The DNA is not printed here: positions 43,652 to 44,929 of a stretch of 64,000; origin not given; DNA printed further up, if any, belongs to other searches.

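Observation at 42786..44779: Low-GC module: HTH protein + metallophosphoesterase + unknown 325-aa protein, next to toxin-antitoxin genes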

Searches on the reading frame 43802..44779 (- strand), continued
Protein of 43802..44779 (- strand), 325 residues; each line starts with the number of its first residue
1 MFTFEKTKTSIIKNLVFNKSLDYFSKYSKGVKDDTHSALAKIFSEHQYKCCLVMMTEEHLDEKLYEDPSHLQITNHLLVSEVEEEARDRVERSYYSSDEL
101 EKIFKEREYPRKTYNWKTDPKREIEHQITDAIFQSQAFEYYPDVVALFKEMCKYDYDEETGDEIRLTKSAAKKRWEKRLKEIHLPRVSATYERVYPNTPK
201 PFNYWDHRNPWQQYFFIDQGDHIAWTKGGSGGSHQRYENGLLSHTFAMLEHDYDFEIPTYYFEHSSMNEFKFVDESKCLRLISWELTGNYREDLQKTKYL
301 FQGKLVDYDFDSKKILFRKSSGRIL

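Call 67: search_protein_families(library=padloc, proteins=[L137:6572-7447:+, L133:431-1303:+, L127:7569-8552:+, L119:2420-3307:+, L137:1482-4253:+, L137:8271-9998:+, L127:613-1803:+, L127:1856-3274:+, L127:3321-4091:+, L133:5081-5959:+], max_evalue=0.01)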
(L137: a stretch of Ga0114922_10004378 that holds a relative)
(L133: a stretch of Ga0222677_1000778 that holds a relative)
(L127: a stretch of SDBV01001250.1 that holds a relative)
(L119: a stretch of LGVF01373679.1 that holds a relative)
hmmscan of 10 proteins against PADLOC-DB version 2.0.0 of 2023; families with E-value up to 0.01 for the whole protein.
L137:6572-7447:+ (291 aa): 0 families

L133:431-1303:+ (290 aa): 0 families

L127:7569-8552:+ (327 aa): 0 families

L119:2420-3307:+ (295 aa): 0 families

L137:1482-4253:+ (923 aa): 0 families

L137:8271-9998:+ (575 aa): 4 families
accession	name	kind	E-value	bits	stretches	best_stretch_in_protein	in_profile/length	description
PDLC01268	CasR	-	0.00093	17.2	1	342-393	126-176/179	"CAS-I,CAS-II,CAS-III,CAS-IV,CAS-V,CAS-VI; associated_signaling"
PDLC01434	CasR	-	0.00097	17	1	342-389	130-178/191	"CAS-I,CAS-II,CAS-III,CAS-IV,CAS-V,CAS-VI; associated_signaling"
PDLC04787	PDC-S01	-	0.0014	15.6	1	28-76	9-63/412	-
PDLC01849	CARF3--CARF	-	0.0046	14.7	1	343-388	141-184/197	-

L127:613-1803:+ (396 aa): 0 families

L127:1856-3274:+ (472 aa): 0 families

L127:3321-4091:+ (256 aa): 0 families

L133:5081-5959:+ (292 aa): 15 families
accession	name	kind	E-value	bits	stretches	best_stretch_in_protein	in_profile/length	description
PDLC02096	Cas5b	-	3.6e-26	90.2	2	4-92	6-90/223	-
PDLC01306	Cas5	-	1.3e-14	52.8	1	4-219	3-143/174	CAS-I; effector_G5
PDLC00951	Cas5b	-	1.4e-13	49.3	1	4-260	5-202/241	"CRISPR-associated protein Cas5, subtype I-B/HMARI"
PDLC01432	Cas5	-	1.6e-13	49.4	2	4-69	6-65/211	CAS-I-B; effector_G5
PDLC01644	Cas5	-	2.3e-13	48.9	1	4-246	4-178/192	CAS-I; effector_G5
PDLC01305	Cas5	-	5.3e-13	47.4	1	4-226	3-156/174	CAS-I-B; effector_G5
PDLC01271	Cas5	-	1.5e-12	45.9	1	9-221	8-142/170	CAS-I-B; effector_G5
PDLC02097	Cas5b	-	3.8e-11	41.3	1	4-72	6-73/251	-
PDLC00950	Cas5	-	8.6e-10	36.4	1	4-43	4-43/43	CRISPR-associated protein Cas5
PDLC00947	Cas5b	-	3e-08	31.6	1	5-234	7-160/217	"CRISPR-associated protein Cas5, subtype I-B/TNEAP"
PDLC01453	Cas5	-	2.1e-06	25.8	1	7-199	11-115/205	CAS-I; effector_G5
PDLC01197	Cas5b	-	0.0002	19.2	0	7-42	9-45/215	CAS-I-B; effector_G5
PDLC02095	Cas5b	-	0.00035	18.3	0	12-49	12-49/199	-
PDLC01301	Cas5b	-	0.0018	16.5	0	12-44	11-43/168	CAS-I-B; effector_G5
PDLC01369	Cas5e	-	0.005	14.9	0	4-117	3-78/163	CAS-I-E; effector_G5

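Call 71: fold_search(model_id=the predicted structure, library=pdb)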
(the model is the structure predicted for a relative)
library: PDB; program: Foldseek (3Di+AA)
matches with E <= 10: 143; with E <= 0.001: 0
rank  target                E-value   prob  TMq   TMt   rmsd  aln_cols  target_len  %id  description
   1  2qx2                  7.5e-01  0.04  0.09  0.10  22.6       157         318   10  Structure of the C-terminal domain of sex pheromone staph-cAM373 precursor from Staphylococcus aureus (released 2007-09-11)
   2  3g6s                  8.4e-01  0.02  0.12  0.14  21.8       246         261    8  Crystal structure of the endonuclease/exonuclease/phosphatase (BVU_0621) from Bacteroides vulgatus. Northeast Structural (released 2009-02-17)
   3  7ase_A                1.0e+00  0.04  0.11  0.08  15.6       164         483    9  43S preinitiation complex from Trypanosoma cruzi with the kDDX60 helicase (released 2021-04-14)
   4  9rm0_J                1.1e+00  0.03  0.07  0.11  22.3       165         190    6  13S+Beta5+Beta6 proteasome precursor complex (released 2026-03-18)
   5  9cah_A                1.2e+00  0.01  0.09  0.05  23.4       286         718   10  Human TOP3B-TDRD3 complex (released 2025-02-05)
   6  4wj3_B                1.4e+00  0.02  0.09  0.07  15.2       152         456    8  Crystal structure of the asparagine transamidosome from Pseudomonas aeruginosa (released 2014-12-31)
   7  8c5b                  1.5e+00  0.02  0.10  0.06  19.2       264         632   11  Crystal Structure of Penicillin-binding Protein 3 (PBP3) from Staphylococcus Epidermidis (released 2023-12-13)
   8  5flv_M                1.7e+00  0.03  0.08  0.11  22.1       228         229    9  Crystal structure of NKX2-5 and TBX5 bound to the Nppa promoter region (released 2016-02-10)
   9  5do0_A                1.7e+00  0.02  0.11  0.08  20.5       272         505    7  The structure of PKMT1 from Rickettsia prowazekii (released 2016-08-10)
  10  4xb1_A                1.9e+00  0.02  0.10  0.10  21.1       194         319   10  Hyperthermophilic archaeal homoserine dehydrogenase in complex with NADPH (released 2015-07-15)
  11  7f4b_B                2.2e+00  0.02  0.10  0.11  20.2       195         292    9  The crystal structure of the immature apo-enzyme of homoserine dehydrogenase from the hyperthermophilic archaeon Sulfu (released 2022-06-22)
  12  1fie_A                2.2e+00  0.02  0.08  0.04  20.3       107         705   13  RECOMBINANT HUMAN COAGULATION FACTOR XIII (released 1997-02-12)
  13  1ex0_A                2.2e+00  0.01  0.08  0.05  17.5       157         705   10  HUMAN FACTOR XIII, MUTANT W279F ZYMOGEN (released 2003-12-23)
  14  6wvk_H                2.5e+00  0.10  0.12  0.06  12.9       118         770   14  Cryo-EM structure of Bacillus subtilis RNA Polymerase in complex with HelD (released 2020-11-18)
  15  1dnk_A                2.5e+00  0.04  0.09  0.11   9.1        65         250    5  THE X-RAY STRUCTURE OF THE DNASE I-D(GGTATACC)2 COMPLEX AT 2.3 ANGSTROMS RESOLUTION (released 1994-01-31)
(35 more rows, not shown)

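Call 90: find_encoding_contigs(protein=P0126, flank=6000, max_places=2)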
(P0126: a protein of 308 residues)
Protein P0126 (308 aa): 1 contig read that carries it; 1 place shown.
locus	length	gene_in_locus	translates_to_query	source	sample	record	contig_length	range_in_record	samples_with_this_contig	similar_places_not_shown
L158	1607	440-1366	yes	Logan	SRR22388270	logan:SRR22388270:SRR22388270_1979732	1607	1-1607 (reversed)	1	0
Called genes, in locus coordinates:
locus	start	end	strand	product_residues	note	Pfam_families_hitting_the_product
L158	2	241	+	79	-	?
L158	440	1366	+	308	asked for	-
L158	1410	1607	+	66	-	?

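Call 91: find_encoding_contigs(protein=P0127, flank=6000, max_places=2)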
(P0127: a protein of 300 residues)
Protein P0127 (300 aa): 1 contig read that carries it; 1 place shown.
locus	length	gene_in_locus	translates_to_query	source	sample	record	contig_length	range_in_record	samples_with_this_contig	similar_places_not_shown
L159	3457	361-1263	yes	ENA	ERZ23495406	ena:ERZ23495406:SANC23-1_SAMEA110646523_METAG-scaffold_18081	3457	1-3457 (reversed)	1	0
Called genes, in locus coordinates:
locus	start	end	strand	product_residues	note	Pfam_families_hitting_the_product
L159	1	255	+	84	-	?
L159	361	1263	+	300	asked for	-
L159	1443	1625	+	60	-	PF01402:RHH_1 (weak)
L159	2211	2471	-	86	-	-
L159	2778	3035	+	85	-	-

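Call 92: find_encoding_contigs(protein=P0128, flank=6000, max_places=2)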
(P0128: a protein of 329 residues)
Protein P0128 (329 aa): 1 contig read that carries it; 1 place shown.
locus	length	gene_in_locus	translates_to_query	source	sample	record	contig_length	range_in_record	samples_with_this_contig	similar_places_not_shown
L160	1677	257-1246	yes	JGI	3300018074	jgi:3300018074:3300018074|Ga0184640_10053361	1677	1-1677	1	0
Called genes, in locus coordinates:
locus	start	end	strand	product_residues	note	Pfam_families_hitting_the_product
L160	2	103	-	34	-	?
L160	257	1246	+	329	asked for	-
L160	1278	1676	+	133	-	?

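Call 93: find_encoding_contigs(protein=P0130, flank=6000, max_places=2)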
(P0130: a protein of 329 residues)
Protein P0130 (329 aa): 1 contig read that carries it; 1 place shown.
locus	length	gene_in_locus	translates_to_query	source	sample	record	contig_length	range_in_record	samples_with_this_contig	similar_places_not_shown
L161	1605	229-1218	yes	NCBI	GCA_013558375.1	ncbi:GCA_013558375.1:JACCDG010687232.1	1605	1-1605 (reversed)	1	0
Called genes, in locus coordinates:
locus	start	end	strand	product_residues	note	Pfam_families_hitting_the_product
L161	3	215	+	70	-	?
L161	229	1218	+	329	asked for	-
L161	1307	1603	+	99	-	?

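Call 96: search_protein_families(library=pfam, proteins=[L001:1464-1949:-, L092:1678-2199:+, L100:1469-1984:+, L101:2378-3304:+, L138:8451-9908:+, L151:2977-3966:+, L154:1288-1968:+, L098:5197-7128:-, L135:2192-2842:+, L155:2364-3176:+], max_evalue=0.001)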
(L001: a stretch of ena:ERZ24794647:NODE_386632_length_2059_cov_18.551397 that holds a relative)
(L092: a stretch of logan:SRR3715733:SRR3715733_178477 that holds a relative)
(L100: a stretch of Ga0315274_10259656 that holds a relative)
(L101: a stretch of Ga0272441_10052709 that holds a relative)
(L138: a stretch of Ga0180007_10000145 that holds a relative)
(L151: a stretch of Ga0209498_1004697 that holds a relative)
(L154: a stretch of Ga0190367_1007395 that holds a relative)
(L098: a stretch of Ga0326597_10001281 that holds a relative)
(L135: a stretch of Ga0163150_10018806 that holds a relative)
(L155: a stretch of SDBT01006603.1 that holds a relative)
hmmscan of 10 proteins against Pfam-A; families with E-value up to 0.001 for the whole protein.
L001:1464-1949:- (161 aa): 1 family
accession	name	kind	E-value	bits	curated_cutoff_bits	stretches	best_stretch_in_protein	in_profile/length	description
PF13524.12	Glyco_trans_1_2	-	3.3e-18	66.5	25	1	2-135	38-143/144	Glycosyl transferase-like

L092:1678-2199:+ (173 aa): 0 families

L100:1469-1984:+ (171 aa): 1 family
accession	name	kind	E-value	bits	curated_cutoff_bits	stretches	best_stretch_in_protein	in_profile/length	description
PF00908.23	dTDP_sugar_isom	-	5.7e-58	195.8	27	1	6-169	2-167/168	dTDP-4-dehydrorhamnose 3,5-epimerase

L101:2378-3304:+ (308 aa): 2 families
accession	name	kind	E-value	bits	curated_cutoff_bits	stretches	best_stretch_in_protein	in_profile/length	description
PF02729.26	OTCace_N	-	4.3e-41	140.9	29.9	1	3-142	2-148/148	Aspartate/ornithine carbamoyltransferase, carbamoyl-P binding domain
PF00185.30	OTCace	-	2.9e-23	83.1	29.4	1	149-292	2-155/157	Aspartate/ornithine carbamoyltransferase, Asp/Orn binding domain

L138:8451-9908:+ (485 aa): 3 families
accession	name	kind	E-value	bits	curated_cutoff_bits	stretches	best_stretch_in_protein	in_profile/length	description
PF13091.12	PLDc_2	-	1.2e-42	145.4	27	2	330-453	2-128/132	PLD-like domain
PF13396.11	PLDc_N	-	1.4e-12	47.8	23.3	1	40-81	1-41/42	Phospholipase_D-nuclease N-terminal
PF00614.28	PLDc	-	1.3e-11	44.4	21.9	2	406-429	5-28/28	Phospholipase D Active site motif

L151:2977-3966:+ (329 aa): 1 family
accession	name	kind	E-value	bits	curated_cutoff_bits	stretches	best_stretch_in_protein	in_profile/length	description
PF10040.14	CRISPR_Cas6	-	5e-16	59.6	25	1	192-311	1-88/89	CRISPR-associated endoribonuclease Cas6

L154:1288-1968:+ (226 aa): 0 families

L098:5197-7128:- (643 aa): 7 families
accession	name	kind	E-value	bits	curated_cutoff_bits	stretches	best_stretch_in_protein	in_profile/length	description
PF12796.13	Ank_2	-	3.5e-71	236.3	27.3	7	381-473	1-90/90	Ankyrin repeats (3 copies)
PF00023.36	Ank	-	1.9e-36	122.5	21.1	1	409-440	1-32/33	Ankyrin repeat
PF13637.12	Ank_4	-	3.7e-29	100.6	22.7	2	416-463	3-50/50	Ankyrin repeats (many copies)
PF13857.12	Ank_5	-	1.4e-22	79.9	27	2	437-483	10-55/56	Ankyrin repeats (many copies)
PF13606.12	Ank_3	-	8.4e-19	65.9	22.3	0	409-437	1-29/30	Ankyrin repeat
PF24521.3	Ank_KRIT1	-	4.6e-06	26.9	80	0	377-464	18-106/149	KRIT1 ankyrin-repeats domain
PF23745.1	ANK_LRRK2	-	0.00089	19.6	27.5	0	377-464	31-114/130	LRRK2 ANK repeat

L135:2192-2842:+ (216 aa): 1 family
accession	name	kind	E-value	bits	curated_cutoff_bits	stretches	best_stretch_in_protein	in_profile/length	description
PF02223.23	Thymidylate_kin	-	9.3e-25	87.8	27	1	13-176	3-164/185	Thymidylate kinase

L155:2364-3176:+ (270 aa): 2 families
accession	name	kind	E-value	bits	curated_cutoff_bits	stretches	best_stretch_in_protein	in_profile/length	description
PF00149.33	Metallophos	-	2.4e-13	51.4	21.5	1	1-239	1-190/191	Calcineurin-like phosphoesterase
PF12850.12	Metallophos_2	-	4e-10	40.3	27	1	1-88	1-70/154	Calcineurin-like phosphoesterase superfamily domain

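Call 98: search_dna_similar(query=window:43802-44779:-, collection=phages, mode=protein, max_evalue=0.001, max_rows=30)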
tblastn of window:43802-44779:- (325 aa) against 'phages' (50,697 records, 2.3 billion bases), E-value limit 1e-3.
No match.

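Call 99: search_dna_similar(query=window:43802-44779:-, collection=plasmids, mode=protein, max_evalue=0.001, max_rows=20)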
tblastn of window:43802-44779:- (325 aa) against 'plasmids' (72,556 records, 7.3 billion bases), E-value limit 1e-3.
No match.

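Call 100: search_dna_similar(query=L089:6185-7102:+, collection=phages, mode=protein, max_evalue=0.001, max_rows=20)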
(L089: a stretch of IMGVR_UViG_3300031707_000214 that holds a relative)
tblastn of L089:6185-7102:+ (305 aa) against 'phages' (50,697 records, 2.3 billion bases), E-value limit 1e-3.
No match.

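Call 101: search_dna_similar(query=L105:7920-8894:+, collection=phages, mode=protein, max_evalue=0.001, max_rows=20)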
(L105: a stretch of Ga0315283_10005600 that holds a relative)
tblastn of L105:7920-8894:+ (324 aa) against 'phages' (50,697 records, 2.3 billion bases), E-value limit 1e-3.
No match.

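Call 102: search_dna_similar(query=L137:6572-7447:+, collection=plasmids, mode=protein, max_evalue=0.001, max_rows=20)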
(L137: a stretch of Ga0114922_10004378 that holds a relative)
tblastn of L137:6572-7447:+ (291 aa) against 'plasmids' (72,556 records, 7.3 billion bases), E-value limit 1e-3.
No match.
